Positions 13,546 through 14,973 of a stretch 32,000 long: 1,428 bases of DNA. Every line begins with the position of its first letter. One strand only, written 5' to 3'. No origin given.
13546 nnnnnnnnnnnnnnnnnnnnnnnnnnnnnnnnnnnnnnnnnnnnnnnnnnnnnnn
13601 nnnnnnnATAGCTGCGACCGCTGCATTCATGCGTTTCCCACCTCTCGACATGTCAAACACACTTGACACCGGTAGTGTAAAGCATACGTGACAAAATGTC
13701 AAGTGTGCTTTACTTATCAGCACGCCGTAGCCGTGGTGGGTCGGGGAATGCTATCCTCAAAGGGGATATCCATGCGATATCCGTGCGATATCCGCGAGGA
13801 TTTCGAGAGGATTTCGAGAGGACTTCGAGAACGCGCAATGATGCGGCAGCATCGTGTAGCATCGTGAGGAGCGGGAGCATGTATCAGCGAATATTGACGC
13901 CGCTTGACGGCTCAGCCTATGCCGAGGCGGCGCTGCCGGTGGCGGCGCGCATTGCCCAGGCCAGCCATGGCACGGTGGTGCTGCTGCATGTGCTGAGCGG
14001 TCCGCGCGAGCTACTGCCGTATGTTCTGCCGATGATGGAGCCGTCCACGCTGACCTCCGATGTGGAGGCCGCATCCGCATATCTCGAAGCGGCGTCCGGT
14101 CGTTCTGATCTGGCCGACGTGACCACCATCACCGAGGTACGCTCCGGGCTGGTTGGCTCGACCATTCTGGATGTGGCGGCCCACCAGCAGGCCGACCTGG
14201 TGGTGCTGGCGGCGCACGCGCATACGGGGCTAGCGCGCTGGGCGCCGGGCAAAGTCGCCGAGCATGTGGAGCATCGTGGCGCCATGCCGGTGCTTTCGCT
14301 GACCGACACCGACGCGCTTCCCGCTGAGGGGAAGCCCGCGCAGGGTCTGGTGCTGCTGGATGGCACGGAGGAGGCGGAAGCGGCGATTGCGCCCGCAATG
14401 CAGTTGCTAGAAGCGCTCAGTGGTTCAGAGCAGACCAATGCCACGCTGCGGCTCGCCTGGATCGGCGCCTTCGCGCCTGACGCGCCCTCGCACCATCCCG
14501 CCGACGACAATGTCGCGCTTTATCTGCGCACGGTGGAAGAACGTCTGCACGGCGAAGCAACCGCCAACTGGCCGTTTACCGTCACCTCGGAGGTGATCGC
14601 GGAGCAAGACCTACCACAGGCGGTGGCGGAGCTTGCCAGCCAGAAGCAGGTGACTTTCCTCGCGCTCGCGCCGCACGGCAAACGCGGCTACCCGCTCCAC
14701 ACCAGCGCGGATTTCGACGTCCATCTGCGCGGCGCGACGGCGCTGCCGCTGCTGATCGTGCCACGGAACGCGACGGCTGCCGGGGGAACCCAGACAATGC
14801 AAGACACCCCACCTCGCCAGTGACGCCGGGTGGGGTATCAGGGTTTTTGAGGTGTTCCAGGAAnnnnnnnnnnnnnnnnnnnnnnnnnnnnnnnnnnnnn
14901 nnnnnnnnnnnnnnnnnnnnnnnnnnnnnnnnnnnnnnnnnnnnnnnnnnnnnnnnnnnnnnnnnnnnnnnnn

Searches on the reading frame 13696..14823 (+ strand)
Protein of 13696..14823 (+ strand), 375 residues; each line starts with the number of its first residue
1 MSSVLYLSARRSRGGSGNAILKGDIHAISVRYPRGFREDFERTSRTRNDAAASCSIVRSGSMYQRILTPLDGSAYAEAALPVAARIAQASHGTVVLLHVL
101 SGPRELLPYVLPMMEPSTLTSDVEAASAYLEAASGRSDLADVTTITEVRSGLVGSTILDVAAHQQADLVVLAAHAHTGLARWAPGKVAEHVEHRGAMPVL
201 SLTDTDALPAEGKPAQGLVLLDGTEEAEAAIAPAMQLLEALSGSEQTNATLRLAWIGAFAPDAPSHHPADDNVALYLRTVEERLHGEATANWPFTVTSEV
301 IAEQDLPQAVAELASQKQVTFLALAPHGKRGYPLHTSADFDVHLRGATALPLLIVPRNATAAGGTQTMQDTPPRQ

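Call 39: search_protein_families(library=pfam, proteins=[window:13696-14823:+], max_evalue=0.001)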
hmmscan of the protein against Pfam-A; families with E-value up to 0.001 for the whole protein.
window:13696-14823:+ (375 aa): 1 family
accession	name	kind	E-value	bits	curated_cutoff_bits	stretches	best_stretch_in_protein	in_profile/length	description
PF00582.32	Usp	-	1.4e-23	84.4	24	1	62-200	1-138/141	Universal stress protein family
